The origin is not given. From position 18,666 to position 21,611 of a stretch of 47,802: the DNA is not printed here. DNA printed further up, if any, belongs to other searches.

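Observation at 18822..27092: Orphan glycyl-radical enzyme locus with two organic-anion-type MFS transporters and a DUF4125-like protein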

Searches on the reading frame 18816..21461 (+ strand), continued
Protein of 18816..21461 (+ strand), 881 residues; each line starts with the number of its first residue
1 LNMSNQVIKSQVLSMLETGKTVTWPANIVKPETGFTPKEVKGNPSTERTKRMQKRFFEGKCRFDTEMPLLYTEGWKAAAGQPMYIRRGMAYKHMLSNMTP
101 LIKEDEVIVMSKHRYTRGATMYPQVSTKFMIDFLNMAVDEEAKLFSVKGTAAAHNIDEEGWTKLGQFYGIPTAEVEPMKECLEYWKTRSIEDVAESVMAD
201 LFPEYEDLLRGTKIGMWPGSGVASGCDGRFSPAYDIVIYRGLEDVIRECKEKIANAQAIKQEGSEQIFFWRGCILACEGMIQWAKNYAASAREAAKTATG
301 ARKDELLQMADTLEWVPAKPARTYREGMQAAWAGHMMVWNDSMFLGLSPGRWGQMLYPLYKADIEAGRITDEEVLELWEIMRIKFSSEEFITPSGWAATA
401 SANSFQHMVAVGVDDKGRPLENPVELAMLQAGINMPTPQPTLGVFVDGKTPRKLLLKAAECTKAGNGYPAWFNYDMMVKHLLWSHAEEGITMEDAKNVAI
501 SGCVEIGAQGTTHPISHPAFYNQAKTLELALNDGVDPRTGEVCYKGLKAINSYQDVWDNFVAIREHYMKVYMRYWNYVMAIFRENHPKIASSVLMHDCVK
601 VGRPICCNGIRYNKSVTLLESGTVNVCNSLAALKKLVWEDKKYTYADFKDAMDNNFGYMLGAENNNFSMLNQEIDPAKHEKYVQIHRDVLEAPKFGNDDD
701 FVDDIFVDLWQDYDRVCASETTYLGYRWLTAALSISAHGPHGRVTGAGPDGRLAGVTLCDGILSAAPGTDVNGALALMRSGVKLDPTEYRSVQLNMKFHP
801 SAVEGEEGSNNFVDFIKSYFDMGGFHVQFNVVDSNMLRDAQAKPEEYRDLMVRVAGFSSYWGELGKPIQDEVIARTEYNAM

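Call 16: find_related_loci(query=A1, collection=genome_contigs, flank=10000)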
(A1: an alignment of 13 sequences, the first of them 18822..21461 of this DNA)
Query A1 (879 aa) in genome_contigs; peptide patterns used: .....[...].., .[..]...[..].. (x = any residue, [..] = any of these).
599 stretches matched a pattern (row limit reached: there are more); 596 encode a relative of the query (tblastn E <= 1e-3); the best 80 are kept; 80 distinct loci.
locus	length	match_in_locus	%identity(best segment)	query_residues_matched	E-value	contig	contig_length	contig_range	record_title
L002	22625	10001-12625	73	7-879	0e+0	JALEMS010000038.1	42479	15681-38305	MAG: Clostridiales bacterium isolate SUG145 k141_9267115, whole genome shotgun sequence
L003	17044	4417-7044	63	7-879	0e+0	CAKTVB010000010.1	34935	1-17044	MAG: uncultured Collinsella sp. isolate REFINED_METABAT215_TOP10_CONTIGS_1500_ASSEMBLY_K77_MERGED__Hadza_PheChl_Fiber-Ha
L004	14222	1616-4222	57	6-878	0e+0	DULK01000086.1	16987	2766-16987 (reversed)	MAG TPA_asm: Syntrophomonadaceae bacterium isolate AS04akNAM_112 57115_AS04, whole genome shotgun sequence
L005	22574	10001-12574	54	18-878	0e+0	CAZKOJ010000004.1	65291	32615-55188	MAG TPA_asm: uncultured Clostridium sp. isolate SRP302447_co2_83 genome assembly, contig: NODE_1328_length_65291_cov_7.4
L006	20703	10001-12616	54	1-876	0e+0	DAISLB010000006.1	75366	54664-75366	MAG TPA_asm: Clostridium sp. isolate CTOTU40290 NODE_187_length_75366_cov_6.723294, whole genome shotgun sequence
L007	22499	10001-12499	54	41-878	0e+0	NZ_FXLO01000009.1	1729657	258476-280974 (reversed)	Clostridium massiliodielmoense strain MT26, whole genome shotgun sequence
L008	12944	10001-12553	37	36-876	2e-175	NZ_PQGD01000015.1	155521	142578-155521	Superficieibacter electus strain BP-1 NODE_15_length_155521_cov_39.9411, whole genome shotgun sequence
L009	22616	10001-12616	36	28-876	6e-169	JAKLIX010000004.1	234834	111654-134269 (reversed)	MAG: Bacteroidetes bacterium isolate RA.bin97 RA.bin97_4, whole genome shotgun sequence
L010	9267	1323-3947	37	28-879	2e-167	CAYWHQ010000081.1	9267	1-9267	MAG TPA_asm: uncultured Prolixibacteraceae bacterium isolate binchicken_co22_137 genome assembly, contig: NODE_7439_leng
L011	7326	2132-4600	39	30-879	3e-167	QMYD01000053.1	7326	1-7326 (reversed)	MAG: Candidatus Hecatellales archaeon isolate B26_G17 B26_Guay17_scaffold_03794, whole genome shotgun sequence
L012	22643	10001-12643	37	25-876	3e-180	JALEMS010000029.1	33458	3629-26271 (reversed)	MAG: Clostridiales bacterium isolate SUG145 k141_96636, whole genome shotgun sequence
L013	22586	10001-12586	37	42-879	2e-165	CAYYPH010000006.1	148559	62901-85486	MAG TPA_asm: uncultured Prolixibacteraceae bacterium isolate binchicken_co66_18 genome assembly, contig: NODE_168_length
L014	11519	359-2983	36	28-879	2e-164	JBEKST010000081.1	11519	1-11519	MAG: Bacteroidales bacterium isolate SPRUCE 540 SPRUCE_540_81, whole genome shotgun sequence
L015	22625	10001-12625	36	28-879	1e-163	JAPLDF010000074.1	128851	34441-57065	MAG: Bacteroidetes bacterium isolate LacPavin_0419_WC70L_MAG_48_58 LacPavin_0419_WC70L_scaffold_161916, whole genome sho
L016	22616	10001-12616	36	28-876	7e-164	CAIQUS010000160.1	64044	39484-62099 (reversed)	MAG: uncultured Bacteroidales bacterium isolate Loclat_bin-08999 genome assembly, contig: bin-08999:160/253, whole genom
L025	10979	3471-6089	36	36-879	5e-154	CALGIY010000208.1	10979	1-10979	MAG TPA_asm: uncultured Thermoanaerobacteraceae bacterium isolate SRR1562005_bin.131_CONCOCT_v1.1_MAG genome assembly, c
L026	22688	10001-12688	35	13-879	1e-153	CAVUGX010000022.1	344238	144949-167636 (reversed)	MAG: uncultured delta proteobacterium isolate MFD02138.bin.2.27 genome assembly, contig: contig_2293, whole genome shotg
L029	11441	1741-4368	35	34-879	5e-148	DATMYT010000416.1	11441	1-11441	MAG TPA_asm: Negativicutes bacterium isolate SMAG_U13155 k141_86533, whole genome shotgun sequence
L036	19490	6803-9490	34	13-879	2e-140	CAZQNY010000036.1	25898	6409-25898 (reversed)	MAG TPA_asm: uncultured Bacteroidales bacterium isolate binchicken_co42_502 genome assembly, contig: NODE_2114_length_25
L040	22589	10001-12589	34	43-876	1e-143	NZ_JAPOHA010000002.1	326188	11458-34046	Caproiciproducens galactitolivorans strain YR-4 Scaffold2, whole genome shotgun sequence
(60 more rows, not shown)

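Call 17: list_cluster_members(proteins=[P0001, P0004, P0010, P0015, P0017, P0018, P0019, P0020, P0021, P0023])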
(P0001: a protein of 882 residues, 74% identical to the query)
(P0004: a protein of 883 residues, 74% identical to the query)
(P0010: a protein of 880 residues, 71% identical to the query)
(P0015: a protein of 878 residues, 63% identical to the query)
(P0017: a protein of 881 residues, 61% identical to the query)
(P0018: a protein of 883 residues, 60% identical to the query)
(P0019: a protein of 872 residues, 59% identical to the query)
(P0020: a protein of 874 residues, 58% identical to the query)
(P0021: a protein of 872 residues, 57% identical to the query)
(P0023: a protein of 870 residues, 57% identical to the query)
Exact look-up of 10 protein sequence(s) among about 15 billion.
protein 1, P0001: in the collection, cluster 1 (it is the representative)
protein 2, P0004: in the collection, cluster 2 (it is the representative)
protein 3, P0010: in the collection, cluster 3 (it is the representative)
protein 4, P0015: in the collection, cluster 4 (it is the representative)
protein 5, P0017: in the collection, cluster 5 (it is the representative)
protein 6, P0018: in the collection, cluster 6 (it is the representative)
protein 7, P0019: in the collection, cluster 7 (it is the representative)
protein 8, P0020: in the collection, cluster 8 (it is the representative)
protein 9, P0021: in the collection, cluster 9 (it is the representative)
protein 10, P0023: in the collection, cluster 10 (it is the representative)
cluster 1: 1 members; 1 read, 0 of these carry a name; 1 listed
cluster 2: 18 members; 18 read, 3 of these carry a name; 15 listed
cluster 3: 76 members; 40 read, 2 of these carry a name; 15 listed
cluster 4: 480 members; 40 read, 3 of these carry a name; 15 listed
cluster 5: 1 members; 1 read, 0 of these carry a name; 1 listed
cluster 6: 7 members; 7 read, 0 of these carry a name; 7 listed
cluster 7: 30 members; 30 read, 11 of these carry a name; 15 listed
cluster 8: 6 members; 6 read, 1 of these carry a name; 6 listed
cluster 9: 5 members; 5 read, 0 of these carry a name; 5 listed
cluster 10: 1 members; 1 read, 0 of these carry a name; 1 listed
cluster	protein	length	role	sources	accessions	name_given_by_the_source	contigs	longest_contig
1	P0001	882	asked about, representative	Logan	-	-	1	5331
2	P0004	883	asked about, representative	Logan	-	-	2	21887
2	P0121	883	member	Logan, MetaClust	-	\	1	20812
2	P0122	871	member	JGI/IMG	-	formate C-acetyltransferase/4-hydroxyphenylacetate decarboxylase large subunit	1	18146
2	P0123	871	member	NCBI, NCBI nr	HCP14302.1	MAG TPA: formate acetyltransferase [Peptococcaceae bacterium] | formate acetyltransferase [Peptococcaceae bacterium]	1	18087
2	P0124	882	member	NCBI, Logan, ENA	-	-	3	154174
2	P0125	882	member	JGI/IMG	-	-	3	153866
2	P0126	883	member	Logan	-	-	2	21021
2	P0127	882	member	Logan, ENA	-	-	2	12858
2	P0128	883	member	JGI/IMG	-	-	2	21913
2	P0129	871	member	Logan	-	-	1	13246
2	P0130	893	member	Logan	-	-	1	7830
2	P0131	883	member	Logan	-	-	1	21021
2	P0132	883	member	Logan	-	-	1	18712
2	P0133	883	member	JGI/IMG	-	-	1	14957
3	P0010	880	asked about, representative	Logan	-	-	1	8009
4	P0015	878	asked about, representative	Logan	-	-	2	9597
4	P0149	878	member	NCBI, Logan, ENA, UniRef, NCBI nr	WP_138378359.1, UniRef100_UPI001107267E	indoleacetate decarboxylase [Collinsella bouchesdurhonensis] | indoleacetate decarboxylase n=1 Tax=Collinsella bouchesdurhonensis TaxID=1907654 ...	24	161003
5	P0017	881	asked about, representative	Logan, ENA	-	-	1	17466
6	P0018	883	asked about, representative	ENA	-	-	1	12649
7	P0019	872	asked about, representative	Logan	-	-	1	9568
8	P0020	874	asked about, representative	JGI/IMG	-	-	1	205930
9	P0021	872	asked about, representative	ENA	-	-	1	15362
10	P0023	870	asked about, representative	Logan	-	-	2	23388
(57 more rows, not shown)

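Call 19: find_encoding_contigs(protein=window:18822-21461:+, flank=10000, max_places=4)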
Protein window:18822-21461:+ (879 aa): no gene with exactly this product is on record in the collection.

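Call 23: list_cluster_members(proteins=[P0042, P0043, P0046, P0047, P0048, P0051, P0052, P0054, P0055, P0056])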
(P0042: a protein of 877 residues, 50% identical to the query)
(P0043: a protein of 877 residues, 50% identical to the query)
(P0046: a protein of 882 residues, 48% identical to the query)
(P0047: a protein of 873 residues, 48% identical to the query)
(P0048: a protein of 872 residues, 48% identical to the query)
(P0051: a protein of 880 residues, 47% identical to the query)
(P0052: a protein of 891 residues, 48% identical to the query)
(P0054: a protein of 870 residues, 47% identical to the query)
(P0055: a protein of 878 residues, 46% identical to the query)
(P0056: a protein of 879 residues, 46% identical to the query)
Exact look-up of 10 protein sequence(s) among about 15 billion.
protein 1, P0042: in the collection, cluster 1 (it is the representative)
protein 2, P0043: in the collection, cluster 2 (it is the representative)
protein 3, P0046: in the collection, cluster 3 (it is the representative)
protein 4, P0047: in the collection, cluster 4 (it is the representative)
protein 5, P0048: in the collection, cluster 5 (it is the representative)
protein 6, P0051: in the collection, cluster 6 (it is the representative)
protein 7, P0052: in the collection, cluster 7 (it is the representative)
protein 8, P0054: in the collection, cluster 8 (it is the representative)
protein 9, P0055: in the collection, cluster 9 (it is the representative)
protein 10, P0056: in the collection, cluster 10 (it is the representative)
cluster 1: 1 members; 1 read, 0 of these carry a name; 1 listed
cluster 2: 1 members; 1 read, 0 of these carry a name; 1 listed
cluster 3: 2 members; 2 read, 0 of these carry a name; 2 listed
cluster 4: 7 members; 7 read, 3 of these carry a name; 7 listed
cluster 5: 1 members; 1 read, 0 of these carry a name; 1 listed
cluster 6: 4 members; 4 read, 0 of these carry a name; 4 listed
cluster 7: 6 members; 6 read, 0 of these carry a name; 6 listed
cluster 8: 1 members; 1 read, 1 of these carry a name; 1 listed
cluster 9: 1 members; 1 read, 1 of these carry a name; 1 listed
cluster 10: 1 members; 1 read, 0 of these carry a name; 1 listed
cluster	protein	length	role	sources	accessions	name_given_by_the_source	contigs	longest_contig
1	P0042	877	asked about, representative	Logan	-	-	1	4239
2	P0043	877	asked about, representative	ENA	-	-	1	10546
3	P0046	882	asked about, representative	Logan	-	-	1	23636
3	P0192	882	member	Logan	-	-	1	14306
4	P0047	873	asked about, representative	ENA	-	-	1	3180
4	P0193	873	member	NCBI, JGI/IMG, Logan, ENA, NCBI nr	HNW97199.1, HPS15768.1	MAG TPA: indoleacetate decarboxylase [Bacteroidales bacterium] | indoleacetate decarboxylase [Bacteroidales bacterium]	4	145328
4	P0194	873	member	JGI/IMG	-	formate C-acetyltransferase/4-hydroxyphenylacetate decarboxylase large subunit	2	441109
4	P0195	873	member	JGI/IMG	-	formate C-acetyltransferase/4-hydroxyphenylacetate decarboxylase large subunit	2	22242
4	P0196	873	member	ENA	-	-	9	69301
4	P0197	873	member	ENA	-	-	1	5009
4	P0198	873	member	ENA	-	-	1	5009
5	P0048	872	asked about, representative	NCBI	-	-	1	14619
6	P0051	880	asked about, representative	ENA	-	-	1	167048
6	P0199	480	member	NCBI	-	-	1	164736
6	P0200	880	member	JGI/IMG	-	-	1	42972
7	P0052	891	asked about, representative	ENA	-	-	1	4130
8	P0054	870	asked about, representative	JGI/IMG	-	formate C-acetyltransferase/4-hydroxyphenylacetate decarboxylase large subunit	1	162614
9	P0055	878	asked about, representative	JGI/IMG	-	formate C-acetyltransferase/4-hydroxyphenylacetate decarboxylase large subunit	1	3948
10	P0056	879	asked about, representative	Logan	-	-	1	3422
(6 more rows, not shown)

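Call 24: find_homologous_proteins(query=P0149, max_evalue=1e-200)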
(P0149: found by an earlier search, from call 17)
Query P0149 (878 aa): 44 proteins with E <= 1e-200 among 8000 candidates.
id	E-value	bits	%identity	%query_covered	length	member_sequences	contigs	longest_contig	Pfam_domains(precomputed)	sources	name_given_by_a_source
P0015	0.0e+0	2047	99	100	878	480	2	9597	PF02901.21,PF01228.27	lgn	-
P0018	0.0e+0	1588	75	100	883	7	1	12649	PF02901.21,PF01228.27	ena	-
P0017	0.0e+0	1555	73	100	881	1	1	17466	PF02901.21,PF01228.27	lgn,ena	-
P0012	0.0e+0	1465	70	100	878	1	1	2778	PF02901.21,PF01228.27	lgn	-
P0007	0.0e+0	1451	68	100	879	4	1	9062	PF02901.21,PF01228.27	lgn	-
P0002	0.0e+0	1441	69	100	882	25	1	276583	PF02901.21,PF01228.27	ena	-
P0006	0.0e+0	1440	68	100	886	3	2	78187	PF02901.21,PF01228.27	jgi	jgi:formate C-acetyltransferase/4-hydroxyphenylacetate decarboxylase large subunit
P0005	0.0e+0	1439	68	100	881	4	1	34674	PF02901.21,PF01228.27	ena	-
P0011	0.0e+0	1435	68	100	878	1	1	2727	PF02901.21,PF01228.27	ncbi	-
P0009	0.0e+0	1429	68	100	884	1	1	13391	PF02901.21,PF01228.27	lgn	-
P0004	0.0e+0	1428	68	100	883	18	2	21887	PF02901.21,PF01228.27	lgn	-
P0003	0.0e+0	1404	66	100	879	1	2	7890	PF02901.21,PF01228.27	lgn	-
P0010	0.0e+0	1389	67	100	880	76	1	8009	PF02901.21,PF01228.27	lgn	-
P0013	0.0e+0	1387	66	100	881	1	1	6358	PF02901.21,PF01228.27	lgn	-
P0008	0.0e+0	1386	67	100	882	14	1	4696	PF02901.21,PF01228.27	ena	-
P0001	0.0e+0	1364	65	99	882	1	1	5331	PF02901.21,PF01228.27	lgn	-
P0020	0.0e+0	1185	58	100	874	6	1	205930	PF02901.21,PF01228.27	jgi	-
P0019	0.0e+0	1170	58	99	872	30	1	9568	PF02901.21,PF01228.27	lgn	-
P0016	0.0e+0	1166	69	80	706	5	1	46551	PF02901.21,PF01228.27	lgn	-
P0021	0.0e+0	1133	57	99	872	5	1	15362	PF02901.21,PF01228.27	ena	-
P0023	0.0e+0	1131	58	99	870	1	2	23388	PF02901.21,PF01228.27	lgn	-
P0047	8.7e-262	889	46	99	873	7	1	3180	PF02901.21,PF01228.27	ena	-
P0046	5.1e-261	887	46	99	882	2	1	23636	PF02901.21,PF01228.27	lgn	-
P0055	4.0e-256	871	44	100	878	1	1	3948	PF02901.21,PF01228.27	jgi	jgi:formate C-acetyltransferase/4-hydroxyphenylacetate decarboxylase large subunit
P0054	1.6e-254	865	46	99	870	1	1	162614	PF02901.21,PF01228.27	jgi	jgi:formate C-acetyltransferase/4-hydroxyphenylacetate decarboxylase large subunit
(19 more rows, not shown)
